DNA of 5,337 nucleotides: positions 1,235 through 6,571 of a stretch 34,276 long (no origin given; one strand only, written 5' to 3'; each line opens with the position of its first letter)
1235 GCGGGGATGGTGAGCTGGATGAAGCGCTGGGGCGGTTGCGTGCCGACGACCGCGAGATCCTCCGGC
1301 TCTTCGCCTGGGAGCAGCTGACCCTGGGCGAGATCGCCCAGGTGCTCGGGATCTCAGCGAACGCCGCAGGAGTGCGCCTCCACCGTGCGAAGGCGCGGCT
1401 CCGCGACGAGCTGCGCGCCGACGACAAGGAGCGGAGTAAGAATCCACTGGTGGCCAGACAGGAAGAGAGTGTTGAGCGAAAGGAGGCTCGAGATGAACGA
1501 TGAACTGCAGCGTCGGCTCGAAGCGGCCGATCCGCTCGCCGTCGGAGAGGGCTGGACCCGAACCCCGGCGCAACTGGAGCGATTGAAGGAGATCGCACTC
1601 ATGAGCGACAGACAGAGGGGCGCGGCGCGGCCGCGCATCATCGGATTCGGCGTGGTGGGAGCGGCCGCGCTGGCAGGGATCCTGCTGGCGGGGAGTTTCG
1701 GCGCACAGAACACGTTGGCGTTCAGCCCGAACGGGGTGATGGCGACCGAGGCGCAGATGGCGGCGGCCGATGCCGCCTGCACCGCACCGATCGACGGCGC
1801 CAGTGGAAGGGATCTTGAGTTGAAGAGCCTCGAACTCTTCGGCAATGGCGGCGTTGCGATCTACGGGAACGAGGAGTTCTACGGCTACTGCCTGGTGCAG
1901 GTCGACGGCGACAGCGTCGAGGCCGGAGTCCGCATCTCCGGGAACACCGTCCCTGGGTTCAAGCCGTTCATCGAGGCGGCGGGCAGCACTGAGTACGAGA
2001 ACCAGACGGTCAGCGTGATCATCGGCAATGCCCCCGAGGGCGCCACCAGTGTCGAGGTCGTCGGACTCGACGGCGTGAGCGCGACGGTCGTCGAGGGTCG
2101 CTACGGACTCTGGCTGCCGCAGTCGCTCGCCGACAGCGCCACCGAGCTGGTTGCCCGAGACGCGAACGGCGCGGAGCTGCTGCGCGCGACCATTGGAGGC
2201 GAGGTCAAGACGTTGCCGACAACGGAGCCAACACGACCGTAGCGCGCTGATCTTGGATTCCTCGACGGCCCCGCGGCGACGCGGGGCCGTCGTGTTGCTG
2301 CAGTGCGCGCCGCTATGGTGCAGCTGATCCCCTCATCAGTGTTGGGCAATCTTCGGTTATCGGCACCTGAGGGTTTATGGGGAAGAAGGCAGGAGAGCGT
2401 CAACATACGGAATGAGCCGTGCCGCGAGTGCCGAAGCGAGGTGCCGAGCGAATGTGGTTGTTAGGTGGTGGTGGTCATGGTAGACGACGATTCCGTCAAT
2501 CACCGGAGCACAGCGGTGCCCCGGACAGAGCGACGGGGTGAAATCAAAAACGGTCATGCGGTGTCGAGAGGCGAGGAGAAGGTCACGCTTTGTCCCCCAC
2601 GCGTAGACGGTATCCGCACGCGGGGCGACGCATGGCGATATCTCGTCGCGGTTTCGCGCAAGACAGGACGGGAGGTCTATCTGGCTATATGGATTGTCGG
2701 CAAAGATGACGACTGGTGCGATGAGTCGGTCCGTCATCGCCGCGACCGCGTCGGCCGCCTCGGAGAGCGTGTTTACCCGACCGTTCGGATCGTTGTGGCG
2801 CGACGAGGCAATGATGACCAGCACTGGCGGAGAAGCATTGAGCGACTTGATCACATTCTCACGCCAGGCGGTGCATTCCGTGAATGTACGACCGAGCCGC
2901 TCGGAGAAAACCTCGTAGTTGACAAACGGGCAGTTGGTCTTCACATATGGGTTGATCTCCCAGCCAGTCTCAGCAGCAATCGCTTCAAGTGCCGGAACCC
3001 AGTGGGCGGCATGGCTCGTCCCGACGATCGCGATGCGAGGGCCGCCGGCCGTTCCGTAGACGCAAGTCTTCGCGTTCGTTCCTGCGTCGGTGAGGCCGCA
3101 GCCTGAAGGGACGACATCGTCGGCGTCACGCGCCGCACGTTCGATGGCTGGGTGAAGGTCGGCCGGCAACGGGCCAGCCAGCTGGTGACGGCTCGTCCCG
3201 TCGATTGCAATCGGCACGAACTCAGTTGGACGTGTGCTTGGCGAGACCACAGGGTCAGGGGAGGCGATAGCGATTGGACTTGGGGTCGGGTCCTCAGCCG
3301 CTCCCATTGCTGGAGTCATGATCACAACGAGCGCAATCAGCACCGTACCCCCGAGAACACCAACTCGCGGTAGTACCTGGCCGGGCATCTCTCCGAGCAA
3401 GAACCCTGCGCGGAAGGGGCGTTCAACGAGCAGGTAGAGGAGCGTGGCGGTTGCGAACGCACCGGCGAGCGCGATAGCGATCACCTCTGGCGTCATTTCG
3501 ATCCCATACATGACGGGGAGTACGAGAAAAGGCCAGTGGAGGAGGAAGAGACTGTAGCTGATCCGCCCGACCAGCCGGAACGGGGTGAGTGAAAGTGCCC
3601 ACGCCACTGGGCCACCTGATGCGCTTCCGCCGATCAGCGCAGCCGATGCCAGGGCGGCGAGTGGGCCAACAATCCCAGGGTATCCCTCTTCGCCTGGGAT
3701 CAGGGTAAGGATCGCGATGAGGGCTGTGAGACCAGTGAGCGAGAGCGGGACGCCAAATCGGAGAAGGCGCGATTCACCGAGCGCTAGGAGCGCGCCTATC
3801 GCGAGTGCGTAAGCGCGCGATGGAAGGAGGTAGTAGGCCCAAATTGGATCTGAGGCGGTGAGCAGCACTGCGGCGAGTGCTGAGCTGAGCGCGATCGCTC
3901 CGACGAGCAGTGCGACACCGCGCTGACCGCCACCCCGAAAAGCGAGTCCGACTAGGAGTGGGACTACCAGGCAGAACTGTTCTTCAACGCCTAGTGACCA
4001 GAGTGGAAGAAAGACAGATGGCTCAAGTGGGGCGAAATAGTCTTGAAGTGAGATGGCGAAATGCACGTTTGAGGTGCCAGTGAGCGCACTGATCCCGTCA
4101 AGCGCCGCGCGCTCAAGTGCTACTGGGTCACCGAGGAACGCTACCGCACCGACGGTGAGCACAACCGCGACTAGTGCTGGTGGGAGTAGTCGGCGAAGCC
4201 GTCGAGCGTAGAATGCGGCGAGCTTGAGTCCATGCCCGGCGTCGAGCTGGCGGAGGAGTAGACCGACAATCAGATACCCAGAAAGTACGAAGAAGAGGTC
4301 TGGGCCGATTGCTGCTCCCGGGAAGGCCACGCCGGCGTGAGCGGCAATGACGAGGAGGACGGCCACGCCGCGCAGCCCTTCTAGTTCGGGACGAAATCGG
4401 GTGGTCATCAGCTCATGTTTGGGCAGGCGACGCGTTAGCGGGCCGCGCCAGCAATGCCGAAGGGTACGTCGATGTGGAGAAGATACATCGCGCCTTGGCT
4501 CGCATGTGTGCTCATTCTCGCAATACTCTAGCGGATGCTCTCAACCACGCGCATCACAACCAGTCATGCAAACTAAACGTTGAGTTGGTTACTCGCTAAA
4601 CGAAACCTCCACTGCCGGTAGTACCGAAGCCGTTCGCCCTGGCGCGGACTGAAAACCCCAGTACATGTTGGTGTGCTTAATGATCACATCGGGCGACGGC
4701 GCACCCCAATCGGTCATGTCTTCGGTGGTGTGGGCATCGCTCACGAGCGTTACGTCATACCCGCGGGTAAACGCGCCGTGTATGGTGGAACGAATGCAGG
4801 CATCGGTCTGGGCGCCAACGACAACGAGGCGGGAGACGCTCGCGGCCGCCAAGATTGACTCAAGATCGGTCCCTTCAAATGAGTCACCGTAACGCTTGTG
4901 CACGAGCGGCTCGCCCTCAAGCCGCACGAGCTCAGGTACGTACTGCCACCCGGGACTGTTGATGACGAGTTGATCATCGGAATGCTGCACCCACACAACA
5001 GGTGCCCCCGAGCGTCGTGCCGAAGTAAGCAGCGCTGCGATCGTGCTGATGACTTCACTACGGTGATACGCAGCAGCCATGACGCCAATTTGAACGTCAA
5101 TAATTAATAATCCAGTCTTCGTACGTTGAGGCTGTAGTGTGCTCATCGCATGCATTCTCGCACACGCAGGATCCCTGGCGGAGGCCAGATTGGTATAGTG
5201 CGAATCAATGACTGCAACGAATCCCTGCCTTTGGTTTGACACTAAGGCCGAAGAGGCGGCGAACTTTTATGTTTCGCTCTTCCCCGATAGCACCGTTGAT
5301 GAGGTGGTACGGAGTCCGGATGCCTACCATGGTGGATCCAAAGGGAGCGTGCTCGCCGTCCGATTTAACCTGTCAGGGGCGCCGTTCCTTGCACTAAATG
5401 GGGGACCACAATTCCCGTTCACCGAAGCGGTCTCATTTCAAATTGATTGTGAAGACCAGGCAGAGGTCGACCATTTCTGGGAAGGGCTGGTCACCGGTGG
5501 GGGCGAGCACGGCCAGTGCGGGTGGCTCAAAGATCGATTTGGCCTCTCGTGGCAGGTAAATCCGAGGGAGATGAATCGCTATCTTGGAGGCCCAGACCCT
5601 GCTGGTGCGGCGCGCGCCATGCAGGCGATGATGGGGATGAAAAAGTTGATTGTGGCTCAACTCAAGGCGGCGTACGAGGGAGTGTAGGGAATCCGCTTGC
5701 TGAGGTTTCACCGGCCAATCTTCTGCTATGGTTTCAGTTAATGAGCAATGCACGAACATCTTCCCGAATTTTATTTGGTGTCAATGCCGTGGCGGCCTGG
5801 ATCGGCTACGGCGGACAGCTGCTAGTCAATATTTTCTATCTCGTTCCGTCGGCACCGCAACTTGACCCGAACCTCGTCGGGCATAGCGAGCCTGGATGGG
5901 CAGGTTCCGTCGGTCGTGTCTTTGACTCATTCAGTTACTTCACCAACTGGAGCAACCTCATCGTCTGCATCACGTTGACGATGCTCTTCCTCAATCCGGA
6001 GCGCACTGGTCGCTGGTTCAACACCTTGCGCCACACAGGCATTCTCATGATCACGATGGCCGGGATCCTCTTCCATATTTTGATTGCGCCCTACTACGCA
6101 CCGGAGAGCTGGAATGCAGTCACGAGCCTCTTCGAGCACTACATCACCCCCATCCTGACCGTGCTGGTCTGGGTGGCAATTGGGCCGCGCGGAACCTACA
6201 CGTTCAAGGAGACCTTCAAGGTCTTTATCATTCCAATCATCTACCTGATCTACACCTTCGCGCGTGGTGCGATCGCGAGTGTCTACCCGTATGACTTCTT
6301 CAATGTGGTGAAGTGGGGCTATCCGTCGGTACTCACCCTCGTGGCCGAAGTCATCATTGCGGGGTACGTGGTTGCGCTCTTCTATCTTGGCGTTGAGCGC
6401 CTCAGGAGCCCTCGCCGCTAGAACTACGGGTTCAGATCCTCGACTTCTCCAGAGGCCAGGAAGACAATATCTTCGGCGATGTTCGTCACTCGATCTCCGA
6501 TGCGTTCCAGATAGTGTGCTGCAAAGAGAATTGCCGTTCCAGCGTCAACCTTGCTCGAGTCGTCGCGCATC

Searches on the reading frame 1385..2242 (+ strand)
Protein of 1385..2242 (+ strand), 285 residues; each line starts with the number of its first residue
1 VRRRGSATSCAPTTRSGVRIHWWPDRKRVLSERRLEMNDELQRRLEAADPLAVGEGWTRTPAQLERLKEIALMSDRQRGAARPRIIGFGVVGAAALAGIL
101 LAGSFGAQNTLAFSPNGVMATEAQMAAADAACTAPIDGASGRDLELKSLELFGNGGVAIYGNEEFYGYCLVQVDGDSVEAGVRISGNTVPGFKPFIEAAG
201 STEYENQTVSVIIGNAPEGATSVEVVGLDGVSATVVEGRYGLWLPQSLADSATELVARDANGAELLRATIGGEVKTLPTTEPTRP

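Call 6: search_protein_families(library=pfam, proteins=[window:1385-2242:+], max_evalue=0.001)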
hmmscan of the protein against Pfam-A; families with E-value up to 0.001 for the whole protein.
window:1385-2242:+ (285 aa): 0 families

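Call 30: search_protein_families(library=ncbifam, proteins=[window:1385-2242:+], max_evalue=0.01)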
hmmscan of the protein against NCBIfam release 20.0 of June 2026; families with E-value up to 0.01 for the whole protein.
window:1385-2242:+ (285 aa): 0 families

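Call 53: search_protein_families(library=pfam, proteins=[window:1385-2242:+], max_evalue=1)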
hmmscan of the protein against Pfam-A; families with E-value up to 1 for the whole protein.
window:1385-2242:+ (285 aa): 1 family
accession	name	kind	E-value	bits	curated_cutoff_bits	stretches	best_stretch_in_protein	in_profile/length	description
PF12403.13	Pax2_C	-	0.013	16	28.1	1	167-213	13-59/113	Paired-box protein 2 C terminal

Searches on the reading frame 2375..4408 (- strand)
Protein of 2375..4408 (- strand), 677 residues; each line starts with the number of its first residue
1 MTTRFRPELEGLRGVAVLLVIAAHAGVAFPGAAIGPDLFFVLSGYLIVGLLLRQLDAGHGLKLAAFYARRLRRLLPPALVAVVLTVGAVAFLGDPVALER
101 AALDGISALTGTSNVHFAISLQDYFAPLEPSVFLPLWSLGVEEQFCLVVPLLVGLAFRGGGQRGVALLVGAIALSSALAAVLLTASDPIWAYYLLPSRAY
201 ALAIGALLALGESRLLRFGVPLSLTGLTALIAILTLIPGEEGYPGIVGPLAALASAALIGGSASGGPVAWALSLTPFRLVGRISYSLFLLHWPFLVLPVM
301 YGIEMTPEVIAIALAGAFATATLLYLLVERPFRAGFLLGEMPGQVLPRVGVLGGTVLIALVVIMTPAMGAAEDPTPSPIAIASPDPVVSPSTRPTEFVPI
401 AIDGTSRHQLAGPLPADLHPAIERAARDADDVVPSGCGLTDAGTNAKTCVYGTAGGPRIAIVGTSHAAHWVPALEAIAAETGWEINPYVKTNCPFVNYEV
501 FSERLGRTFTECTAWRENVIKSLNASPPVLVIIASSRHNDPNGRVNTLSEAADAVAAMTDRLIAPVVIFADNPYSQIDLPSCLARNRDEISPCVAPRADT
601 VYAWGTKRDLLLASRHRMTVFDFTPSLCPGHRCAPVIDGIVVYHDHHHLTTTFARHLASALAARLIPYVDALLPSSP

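Call 6: search_protein_families(library=pfam, proteins=[window:2375-4408:-], max_evalue=0.001)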
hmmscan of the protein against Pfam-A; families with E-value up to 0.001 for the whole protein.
window:2375-4408:- (677 aa): 2 families
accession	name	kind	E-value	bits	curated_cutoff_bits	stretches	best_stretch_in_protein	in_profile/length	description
PF19040.6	SGNH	-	7.1e-30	105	27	1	442-662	7-247/248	SGNH domain (fused to AT3 domains)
PF01757.29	Acyl_transf_3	-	4.3e-24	85.6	31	1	8-325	3-325/326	Acyltransferase domain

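Call 59: find_encoding_contigs(protein=window:2375-4408:-, flank=10000, max_places=3)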
Protein window:2375-4408:- (677 aa): no gene with exactly this product is on record in the collection.

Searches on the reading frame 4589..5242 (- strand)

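Call 6: search_protein_families(library=pfam, proteins=[window:4589-5242:-], max_evalue=0.001)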
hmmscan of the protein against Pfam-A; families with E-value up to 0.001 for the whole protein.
window:4589-5242:- (217 aa): 1 family
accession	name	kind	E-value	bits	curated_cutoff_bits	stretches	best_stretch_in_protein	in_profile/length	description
PF00857.26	Isochorismatase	-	8.8e-34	117.5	27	1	43-175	1-152/175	Isochorismatase domain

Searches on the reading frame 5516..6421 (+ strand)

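Call 6: search_protein_families(library=pfam, proteins=[window:5516-6421:+], max_evalue=0.001)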
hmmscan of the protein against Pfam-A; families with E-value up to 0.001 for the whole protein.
window:5516-6421:+ (301 aa): 0 families

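Call 30: search_protein_families(library=ncbifam, proteins=[window:5516-6421:+], max_evalue=0.01)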
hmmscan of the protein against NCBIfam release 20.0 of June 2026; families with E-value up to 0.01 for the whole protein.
window:5516-6421:+ (301 aa): 2 families
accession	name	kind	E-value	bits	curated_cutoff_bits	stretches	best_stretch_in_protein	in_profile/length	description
NF038065.1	Pr6Pr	domain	2.5e-25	89.5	30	1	139-288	2-154/162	Pr6Pr family membrane protein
NF046009.1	MAGa3780_fam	subfamily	3.7e-09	36.5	80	1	135-248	48-161/237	MAGa3780 family membrane protein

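Call 53: search_protein_families(library=pfam, proteins=[window:5516-6421:+], max_evalue=1)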
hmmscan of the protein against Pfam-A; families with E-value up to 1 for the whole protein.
window:5516-6421:+ (301 aa): 1 family
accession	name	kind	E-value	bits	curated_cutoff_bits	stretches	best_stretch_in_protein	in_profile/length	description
PF13800.11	Sigma_reg_N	-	0.0093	16.6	26.3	1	163-210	5-54/91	Sigma factor regulator N-terminal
